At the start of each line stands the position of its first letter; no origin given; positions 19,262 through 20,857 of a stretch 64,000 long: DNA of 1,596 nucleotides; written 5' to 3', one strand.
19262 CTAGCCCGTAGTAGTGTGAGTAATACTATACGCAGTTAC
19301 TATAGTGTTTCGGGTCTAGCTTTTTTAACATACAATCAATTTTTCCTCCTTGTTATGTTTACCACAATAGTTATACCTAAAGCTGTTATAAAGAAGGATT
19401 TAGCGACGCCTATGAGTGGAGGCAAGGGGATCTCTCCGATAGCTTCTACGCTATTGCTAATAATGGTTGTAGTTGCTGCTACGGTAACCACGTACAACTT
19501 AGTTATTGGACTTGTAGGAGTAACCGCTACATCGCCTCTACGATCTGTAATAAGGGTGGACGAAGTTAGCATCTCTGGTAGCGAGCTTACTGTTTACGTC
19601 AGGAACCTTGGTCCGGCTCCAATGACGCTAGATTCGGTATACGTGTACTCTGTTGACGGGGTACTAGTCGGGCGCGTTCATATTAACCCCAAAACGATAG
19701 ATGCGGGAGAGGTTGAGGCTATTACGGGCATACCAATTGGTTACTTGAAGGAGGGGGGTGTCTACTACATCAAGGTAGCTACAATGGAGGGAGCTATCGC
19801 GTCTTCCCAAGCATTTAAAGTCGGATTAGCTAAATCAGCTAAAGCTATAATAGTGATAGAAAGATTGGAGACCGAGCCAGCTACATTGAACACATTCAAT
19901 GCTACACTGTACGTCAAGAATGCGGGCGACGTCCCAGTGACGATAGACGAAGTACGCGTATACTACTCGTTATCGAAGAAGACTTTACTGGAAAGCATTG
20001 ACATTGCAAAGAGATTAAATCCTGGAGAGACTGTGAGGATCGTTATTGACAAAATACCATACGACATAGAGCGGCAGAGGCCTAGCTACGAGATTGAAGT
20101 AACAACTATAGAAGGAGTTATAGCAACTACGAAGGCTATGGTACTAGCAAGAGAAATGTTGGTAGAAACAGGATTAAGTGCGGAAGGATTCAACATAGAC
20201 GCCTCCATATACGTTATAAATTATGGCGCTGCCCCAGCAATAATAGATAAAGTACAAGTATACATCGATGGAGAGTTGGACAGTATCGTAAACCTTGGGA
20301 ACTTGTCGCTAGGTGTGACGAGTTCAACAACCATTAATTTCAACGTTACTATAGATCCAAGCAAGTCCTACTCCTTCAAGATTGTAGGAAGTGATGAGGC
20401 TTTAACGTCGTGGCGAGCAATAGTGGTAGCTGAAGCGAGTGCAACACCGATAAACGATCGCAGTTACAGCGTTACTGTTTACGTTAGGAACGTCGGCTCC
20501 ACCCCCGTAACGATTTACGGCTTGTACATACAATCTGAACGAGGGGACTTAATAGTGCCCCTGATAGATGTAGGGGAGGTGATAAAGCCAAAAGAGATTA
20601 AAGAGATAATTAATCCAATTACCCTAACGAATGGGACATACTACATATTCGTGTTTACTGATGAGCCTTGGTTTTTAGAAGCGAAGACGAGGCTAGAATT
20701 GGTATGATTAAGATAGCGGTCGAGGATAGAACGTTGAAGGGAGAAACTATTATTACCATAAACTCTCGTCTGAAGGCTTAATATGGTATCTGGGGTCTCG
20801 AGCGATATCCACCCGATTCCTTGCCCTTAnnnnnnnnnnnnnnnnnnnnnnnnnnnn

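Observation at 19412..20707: Pilin with four tandem ~90-aa beta-domain repeats related to the single domain of the neighbouring pilin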

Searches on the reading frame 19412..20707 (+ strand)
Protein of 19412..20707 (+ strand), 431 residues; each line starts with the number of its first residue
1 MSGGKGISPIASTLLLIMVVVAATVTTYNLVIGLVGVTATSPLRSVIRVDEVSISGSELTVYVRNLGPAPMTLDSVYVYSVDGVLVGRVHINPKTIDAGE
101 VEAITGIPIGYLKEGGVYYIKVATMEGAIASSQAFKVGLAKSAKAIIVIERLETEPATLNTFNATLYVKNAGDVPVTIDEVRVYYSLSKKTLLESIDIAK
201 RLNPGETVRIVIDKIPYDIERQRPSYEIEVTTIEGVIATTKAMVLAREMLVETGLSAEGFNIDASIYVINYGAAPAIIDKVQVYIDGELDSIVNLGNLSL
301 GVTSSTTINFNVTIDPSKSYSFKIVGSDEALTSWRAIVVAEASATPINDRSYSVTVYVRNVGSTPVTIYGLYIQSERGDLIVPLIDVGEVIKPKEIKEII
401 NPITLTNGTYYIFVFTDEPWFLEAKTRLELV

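Call 4: search_protein_families(library=pfam, proteins=[window:19412-20707:+], max_evalue=1)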
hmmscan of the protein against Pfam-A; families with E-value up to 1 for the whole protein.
window:19412-20707:+ (431 aa): 5 families
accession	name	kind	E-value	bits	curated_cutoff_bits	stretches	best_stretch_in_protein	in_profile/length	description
PF07705.17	CARDB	-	2.3e-10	41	22.7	1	259-324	18-81/101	CARDB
PF03413.25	PepSY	-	0.014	16.1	24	1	196-232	8-39/60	Peptidase propeptide and YPEB domain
PF21633.3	MOV-10_Ig-like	-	0.019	15.5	27.4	0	161-211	33-87/126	Helicase MOV-10, Ig-like domain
PF03168.19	LEA_2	-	0.074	14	25.4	0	165-212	1-49/98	Late embryogenesis abundant protein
PF22073.2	Cep192_D4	-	0.19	12.4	35.5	1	298-347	26-74/112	Cep192 domain 4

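Call 7: find_homologous_proteins(query=window:19412-20707:+, max_evalue=0.001)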
Query window:19412-20707:+ (431 aa): 1 proteins with E <= 0.001 among 8000 candidates.
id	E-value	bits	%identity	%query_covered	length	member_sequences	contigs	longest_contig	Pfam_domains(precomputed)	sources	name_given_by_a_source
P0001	1.1e-266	902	100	100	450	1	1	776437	PF07705.18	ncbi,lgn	ncbi:MAG: hypothetical protein QW701_03875 [Candidatus Nezhaarchaeales archaeon]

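Call 8: find_related_loci(query=window:19412-20707:+, collection=genome_contigs, flank=6000)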
Query window:19412-20707:+ (431 aa) in genome_contigs; peptide patterns used: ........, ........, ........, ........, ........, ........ (x = any residue, [..] = any of these).
473 stretches matched a pattern, but none encodes a relative of the query by tblastn (E <= 1e-3).

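Call 24: search_protein_representatives(protein=window:19412-20707:+)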
Query: 431 residues. Proteins with E-value up to 0.001 (for the whole library): 293; up to 1e-10: 13; up to 1e-30: 3. The best 150 are listed.
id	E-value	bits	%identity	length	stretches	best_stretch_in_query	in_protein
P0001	3.6e-267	902.0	100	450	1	1-431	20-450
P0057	1.8e-59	218.2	41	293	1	147-415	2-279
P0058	6.3e-36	140.7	40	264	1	159-414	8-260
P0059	6.9e-28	114.2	48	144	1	5-137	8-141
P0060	1.1e-20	90.4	45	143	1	2-137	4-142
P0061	4.9e-15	71.9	42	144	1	4-137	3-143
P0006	9.2e-13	64.4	43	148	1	5-137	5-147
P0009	6.2e-12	61.7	41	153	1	5-137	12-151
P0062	1.3e-11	60.6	38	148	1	4-136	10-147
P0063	2.5e-11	59.6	41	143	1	4-128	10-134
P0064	2.8e-11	59.5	37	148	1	4-135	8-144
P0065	4.7e-11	58.7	38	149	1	5-136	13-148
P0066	1.0e-10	57.6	40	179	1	4-129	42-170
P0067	1.6e-10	57.0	36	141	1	5-138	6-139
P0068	1.6e-10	57.0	36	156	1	5-133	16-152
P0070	2.3e-10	56.5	41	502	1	4-127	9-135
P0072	2.9e-10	56.1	39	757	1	3-128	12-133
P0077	2.9e-09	52.9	35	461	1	5-136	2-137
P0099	1.2e-07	47.5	34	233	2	15-138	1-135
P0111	3.7e-07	45.9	34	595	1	5-145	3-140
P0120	6.5e-07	45.1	34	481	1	5-136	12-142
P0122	7.1e-07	45.0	30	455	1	3-140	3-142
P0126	1.0e-06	44.5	28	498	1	5-131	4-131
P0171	6.7e-06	41.8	32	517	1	4-133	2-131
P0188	1.6e-05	40.5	35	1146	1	5-129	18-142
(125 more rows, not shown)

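Call 28: find_encoding_contigs(protein=P0057, flank=6000, max_places=4)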
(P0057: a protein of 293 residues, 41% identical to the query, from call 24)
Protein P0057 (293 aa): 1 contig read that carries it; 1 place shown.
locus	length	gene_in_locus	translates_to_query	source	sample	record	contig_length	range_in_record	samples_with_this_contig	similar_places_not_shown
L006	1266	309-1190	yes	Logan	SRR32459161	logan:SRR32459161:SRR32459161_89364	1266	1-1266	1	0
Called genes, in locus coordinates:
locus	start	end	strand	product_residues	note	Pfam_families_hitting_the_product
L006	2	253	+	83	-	?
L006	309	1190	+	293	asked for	-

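Call 29: list_cluster_members(proteins=[P0057, P0058, P0059])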
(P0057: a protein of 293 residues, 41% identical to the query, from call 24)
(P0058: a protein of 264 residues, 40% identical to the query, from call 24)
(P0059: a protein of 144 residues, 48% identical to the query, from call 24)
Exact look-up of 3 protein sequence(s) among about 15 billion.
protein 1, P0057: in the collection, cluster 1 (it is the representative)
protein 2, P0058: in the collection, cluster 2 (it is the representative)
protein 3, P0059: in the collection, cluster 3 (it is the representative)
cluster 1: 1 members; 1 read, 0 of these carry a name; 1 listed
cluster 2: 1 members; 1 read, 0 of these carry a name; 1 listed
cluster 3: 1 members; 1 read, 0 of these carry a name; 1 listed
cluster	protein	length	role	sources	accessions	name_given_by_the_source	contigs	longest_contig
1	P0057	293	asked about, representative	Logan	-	-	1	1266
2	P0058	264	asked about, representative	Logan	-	-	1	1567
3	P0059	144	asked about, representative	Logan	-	-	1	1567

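Call 30: find_encoding_contigs(protein=P0058, flank=6000, max_places=4)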
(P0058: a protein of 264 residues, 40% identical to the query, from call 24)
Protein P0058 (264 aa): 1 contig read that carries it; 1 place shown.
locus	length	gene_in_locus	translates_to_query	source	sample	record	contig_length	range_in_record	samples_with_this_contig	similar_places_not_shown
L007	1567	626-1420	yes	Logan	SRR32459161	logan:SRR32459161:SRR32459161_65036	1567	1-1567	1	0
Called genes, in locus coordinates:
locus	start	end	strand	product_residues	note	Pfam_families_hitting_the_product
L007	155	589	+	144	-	-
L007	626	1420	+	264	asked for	-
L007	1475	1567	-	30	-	?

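Call 33: predict_structure(alignment_id=A1)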
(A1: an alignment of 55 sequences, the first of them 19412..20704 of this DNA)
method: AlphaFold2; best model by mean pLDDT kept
length: 431 residues; sequences in the alignment: 55
mean_pLDDT: 79.1   pTM: 0.37
mean pLDDT of the five models: 79.1, 79.1, 78.2, 77.7, 77.5
residues with pLDDT >= 90: 100; 70-90: 241; 50-70: 60; < 50: 30
segments of 3 or more residues with pLDDT < 50: 38-40, 244-258, 329-334
pLDDT, mean of each block of 10 residues (from residue 1): 62 91 84 55 81 94 97 97 96 96 94 95 96 87 65 77 85 85 74 85 89 77 74 72 43 39 70 77 83 84 77 73 69 55 83 85 83 85 79 85 85 76 66 60
secondary structure, 60 per line:
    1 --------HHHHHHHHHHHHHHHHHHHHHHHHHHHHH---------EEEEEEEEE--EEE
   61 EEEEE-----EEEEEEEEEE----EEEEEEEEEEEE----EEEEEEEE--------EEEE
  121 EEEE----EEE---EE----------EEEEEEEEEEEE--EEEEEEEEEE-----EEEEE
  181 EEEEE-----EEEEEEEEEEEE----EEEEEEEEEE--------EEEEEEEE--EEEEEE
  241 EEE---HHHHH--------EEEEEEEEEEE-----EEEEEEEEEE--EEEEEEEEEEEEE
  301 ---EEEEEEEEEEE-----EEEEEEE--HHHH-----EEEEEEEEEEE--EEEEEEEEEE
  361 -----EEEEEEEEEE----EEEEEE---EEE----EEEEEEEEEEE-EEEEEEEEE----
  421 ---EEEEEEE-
elements in order: H9-37 E47-55 E58-65 E71-80 E85-96 E101-108 E117-124 E129-131 E147-158 E161-170 E176-185 E191-202 E207-216 E225-232 E235-243 H247-251 E260-270 E276-285 E288-300 E304-314 E320-326 H329-332 E338-348 E351-360 E366-375 E380-385 E389-391 E396-406 E408-416 E424-430

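Call 40: fold_search(model_id=the predicted structure, library=pdb)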
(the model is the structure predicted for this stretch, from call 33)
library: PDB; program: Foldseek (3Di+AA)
matches with E <= 10: 1773; with E <= 0.001: 150
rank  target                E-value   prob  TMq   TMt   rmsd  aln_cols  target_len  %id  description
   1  6kzb_C                6.5e-07  1.00  0.21  0.16  10.5       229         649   12  Transglutaminase2 complexed with calcium (released 2020-12-09)
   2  7s63_A                8.2e-07  1.00  0.18  0.08  17.8       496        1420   10  Native-form oocyte/egg Alpha-2-Macroglobulin (A2Moo) tetramer (released 2022-01-05)
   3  7s62                  9.4e-07  1.00  0.18  0.08  17.8       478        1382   11  Locally refined protomer structure of native-form oocyte/egg Alpha-2-Macroglobulin (A2Moo) tetramer (released 2022-01-05)
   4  1kv3_A                1.5e-06  1.00  0.21  0.16   9.5       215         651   14  HUMAN TISSUE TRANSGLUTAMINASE IN GDP BOUND FORM (released 2002-03-13)
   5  7som_D                1.5e-06  1.00  0.14  0.06  33.6       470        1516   13  Ciliary C2 central pair apparatus isolated from Chlamydomonas reinhardtii (released 2022-04-13)
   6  8fk7_A                1.7e-06  1.00  0.21  0.62  10.4       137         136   28  Structure of the Pyrobaculum calidifontis flagellar-like archaeal type IV pilus (released 2023-06-28)
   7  6a8p_A                2.0e-06  1.00  0.21  0.16  10.4       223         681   13  Transglutaminase 2 mutant G224V in complex with GTP (released 2018-09-26)
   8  6a8p_C                2.1e-06  1.00  0.21  0.16  10.0       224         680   13  Transglutaminase 2 mutant G224V in complex with GTP (released 2018-09-26)
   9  6kzb_B                2.3e-06  1.00  0.22  0.16  10.2       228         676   11  Transglutaminase2 complexed with calcium (released 2020-12-09)
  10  6a8p_B                2.6e-06  1.00  0.22  0.16   9.5       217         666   13  Transglutaminase 2 mutant G224V in complex with GTP (released 2018-09-26)
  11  9ijj_E                3.2e-06  1.00  0.13  0.12  32.1       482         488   12  In situ structure of the central apparatus in mouse sperm axoneme. (released 2025-06-04)
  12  7b2m_A                3.5e-06  1.00  0.18  0.13  17.8       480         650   13  Cryo-EM structure of complement C4b in complex with nanobody E3 (released 2022-03-02)
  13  6xi3                  3.5e-06  1.00  0.18  0.19  36.7       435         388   11  Crystal structure of tetra-tandem repeat in extending region of large adhesion protein (released 2020-10-14)
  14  6kzb_A                3.7e-06  1.00  0.21  0.16  10.3       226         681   12  Transglutaminase2 complexed with calcium (released 2020-12-09)
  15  8v29_C                3.7e-06  1.00  0.19  0.13  22.1       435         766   12  Cryo-EM structure of human type I OSM receptor complex: model for full extracellular assembly (released 2024-11-20)
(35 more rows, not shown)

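Call 41: search_solved_structures(query=window:19412-20704:+, max_evalue=1, show_alignments=2)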
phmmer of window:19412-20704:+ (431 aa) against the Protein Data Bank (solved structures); distinct sequences matched with E-value up to 1: 2.
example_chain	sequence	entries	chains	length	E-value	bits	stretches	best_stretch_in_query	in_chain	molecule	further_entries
8fk7_A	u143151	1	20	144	4.6e-09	39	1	5-132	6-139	Flagellin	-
2wnx_A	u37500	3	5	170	0.16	14.2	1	148-188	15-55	GLYCOSIDE HYDROLASE, FAMILY 9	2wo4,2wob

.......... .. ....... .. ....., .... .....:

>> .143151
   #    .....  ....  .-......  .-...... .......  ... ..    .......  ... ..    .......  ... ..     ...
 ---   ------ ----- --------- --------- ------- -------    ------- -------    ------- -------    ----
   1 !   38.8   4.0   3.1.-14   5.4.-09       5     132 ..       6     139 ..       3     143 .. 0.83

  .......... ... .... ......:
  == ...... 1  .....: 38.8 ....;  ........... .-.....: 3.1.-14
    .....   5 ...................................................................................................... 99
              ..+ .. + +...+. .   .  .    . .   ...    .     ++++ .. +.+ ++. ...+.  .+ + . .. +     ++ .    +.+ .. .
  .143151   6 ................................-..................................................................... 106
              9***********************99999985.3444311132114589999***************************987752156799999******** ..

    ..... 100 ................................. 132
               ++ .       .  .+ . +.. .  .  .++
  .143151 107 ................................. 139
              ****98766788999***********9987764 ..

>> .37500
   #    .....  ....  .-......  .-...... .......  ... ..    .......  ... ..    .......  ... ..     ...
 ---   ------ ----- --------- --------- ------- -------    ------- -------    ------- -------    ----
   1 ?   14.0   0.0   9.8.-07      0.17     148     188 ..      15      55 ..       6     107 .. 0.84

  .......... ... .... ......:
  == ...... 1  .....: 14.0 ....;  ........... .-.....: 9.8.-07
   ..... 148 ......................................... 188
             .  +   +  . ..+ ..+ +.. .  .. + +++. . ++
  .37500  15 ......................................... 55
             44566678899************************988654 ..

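Call 63: find_encoding_contigs(protein=P0099, flank=5000, max_places=3)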
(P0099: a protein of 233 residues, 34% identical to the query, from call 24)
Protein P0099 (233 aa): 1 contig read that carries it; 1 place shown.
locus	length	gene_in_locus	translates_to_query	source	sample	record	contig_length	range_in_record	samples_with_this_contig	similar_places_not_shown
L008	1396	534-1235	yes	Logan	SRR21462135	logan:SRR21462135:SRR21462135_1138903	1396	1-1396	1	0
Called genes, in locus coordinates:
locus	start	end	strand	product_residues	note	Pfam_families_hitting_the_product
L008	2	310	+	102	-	?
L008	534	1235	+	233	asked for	-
